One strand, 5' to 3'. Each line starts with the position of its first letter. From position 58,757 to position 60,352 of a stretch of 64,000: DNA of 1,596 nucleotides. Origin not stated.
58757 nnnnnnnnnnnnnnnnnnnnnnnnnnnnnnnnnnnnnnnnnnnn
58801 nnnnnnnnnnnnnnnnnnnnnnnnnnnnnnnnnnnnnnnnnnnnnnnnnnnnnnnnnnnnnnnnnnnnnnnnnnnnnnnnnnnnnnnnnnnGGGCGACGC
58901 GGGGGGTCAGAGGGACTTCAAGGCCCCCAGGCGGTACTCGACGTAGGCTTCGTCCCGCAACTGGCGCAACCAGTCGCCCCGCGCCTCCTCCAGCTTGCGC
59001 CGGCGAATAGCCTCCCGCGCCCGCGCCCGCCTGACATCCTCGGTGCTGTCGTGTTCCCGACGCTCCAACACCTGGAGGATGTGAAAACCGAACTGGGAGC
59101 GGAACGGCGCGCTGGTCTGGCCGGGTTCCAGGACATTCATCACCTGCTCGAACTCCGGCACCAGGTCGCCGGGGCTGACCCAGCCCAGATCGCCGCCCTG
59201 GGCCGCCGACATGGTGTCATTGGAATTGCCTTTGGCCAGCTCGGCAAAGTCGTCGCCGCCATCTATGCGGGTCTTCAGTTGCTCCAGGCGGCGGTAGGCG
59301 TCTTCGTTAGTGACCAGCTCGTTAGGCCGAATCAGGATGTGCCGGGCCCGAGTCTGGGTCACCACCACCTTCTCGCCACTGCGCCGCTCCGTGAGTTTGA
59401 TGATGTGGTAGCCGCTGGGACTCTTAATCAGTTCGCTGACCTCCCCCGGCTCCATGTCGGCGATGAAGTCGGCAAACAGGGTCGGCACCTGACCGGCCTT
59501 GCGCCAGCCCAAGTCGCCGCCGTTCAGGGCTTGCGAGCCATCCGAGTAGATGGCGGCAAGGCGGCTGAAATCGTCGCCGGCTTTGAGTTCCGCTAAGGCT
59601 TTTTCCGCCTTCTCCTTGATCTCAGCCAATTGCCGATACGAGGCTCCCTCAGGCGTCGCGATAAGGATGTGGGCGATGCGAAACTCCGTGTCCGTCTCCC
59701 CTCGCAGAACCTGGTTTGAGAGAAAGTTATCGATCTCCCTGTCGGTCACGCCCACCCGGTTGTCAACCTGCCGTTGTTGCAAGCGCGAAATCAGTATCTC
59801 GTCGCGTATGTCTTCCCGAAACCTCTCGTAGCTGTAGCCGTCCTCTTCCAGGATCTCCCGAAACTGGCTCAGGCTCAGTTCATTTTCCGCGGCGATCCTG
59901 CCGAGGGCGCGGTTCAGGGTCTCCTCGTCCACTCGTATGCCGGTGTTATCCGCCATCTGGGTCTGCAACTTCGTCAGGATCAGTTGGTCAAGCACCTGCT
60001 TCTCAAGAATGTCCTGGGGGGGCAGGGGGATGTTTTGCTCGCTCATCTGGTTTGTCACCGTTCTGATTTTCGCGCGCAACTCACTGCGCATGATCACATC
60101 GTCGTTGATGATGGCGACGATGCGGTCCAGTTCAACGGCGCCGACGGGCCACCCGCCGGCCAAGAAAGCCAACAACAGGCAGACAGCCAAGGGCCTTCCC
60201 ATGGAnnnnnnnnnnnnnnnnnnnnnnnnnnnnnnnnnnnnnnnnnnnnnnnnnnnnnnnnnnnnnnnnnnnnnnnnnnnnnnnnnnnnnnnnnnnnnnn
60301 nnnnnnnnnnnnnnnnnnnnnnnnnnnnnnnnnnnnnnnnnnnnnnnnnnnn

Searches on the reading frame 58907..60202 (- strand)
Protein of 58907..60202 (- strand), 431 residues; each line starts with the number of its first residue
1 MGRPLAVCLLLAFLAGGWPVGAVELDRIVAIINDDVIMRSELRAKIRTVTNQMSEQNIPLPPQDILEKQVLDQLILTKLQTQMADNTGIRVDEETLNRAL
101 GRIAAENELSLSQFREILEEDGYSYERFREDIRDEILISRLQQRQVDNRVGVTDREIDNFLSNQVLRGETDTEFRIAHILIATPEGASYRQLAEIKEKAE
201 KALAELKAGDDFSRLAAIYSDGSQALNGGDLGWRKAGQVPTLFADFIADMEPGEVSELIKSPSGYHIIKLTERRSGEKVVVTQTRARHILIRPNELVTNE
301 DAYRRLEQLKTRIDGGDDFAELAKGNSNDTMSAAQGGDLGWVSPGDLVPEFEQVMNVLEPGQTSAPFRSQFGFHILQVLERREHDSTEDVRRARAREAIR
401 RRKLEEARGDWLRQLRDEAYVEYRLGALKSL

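Call 7: search_protein_families(library=ncbifam, proteins=[window:58907-60202:-], max_evalue=0.01)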
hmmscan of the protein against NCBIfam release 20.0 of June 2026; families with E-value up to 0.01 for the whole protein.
window:58907-60202:- (431 aa): 10 families
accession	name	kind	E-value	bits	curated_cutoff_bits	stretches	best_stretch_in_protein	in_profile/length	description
NF008038.0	PRK10770.1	equivalog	4.4e-96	322.3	394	1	20-422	20-424/431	peptidylprolyl isomerase SurA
NF000809.0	PRK00059.1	equivalog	9.5e-46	156.7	303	2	29-275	38-289/336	peptidylprolyl isomerase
NF002824.0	PRK02998.1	subfamily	4.8e-33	114.7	360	2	307-418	149-259/283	peptidylprolyl isomerase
NF002827.0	PRK03002.1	equivalog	2.9e-31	108.6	343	2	296-406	143-244/285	peptidylprolyl isomerase PrsA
NF002846.0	PRK03095.1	equivalog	1e-30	107.2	361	2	307-406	147-246/287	peptidylprolyl isomerase PrsA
NF008054.0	PRK10788.1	equivalog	5.5e-28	98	493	2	296-378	278-355/626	peptidylprolyl isomerase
TIGR02933.1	nifM_nitrog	equivalog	9.1e-28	97.8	168.2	2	280-415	119-255/256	nitrogen fixation protein NifM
NF011969.0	PRK15441.1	equivalog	2.2e-17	63.2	127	2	303-381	19-92/93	peptidylprolyl isomerase PpiC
NF003356.0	PRK04405.1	subfamily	1e-11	44.4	339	2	68-273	55-236/299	peptidylprolyl isomerase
NF051879.1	TDE1658_narrow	equivalog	0.0095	14.9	340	0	31-100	32-96/342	MOSP complex formation periplasmic protein, TDE1658 family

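Call 42: find_encoding_contigs(protein=window:58907-60202:-, flank=10000, max_places=3)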
Protein window:58907-60202:- (431 aa): no gene with exactly this product is on record in the collection.
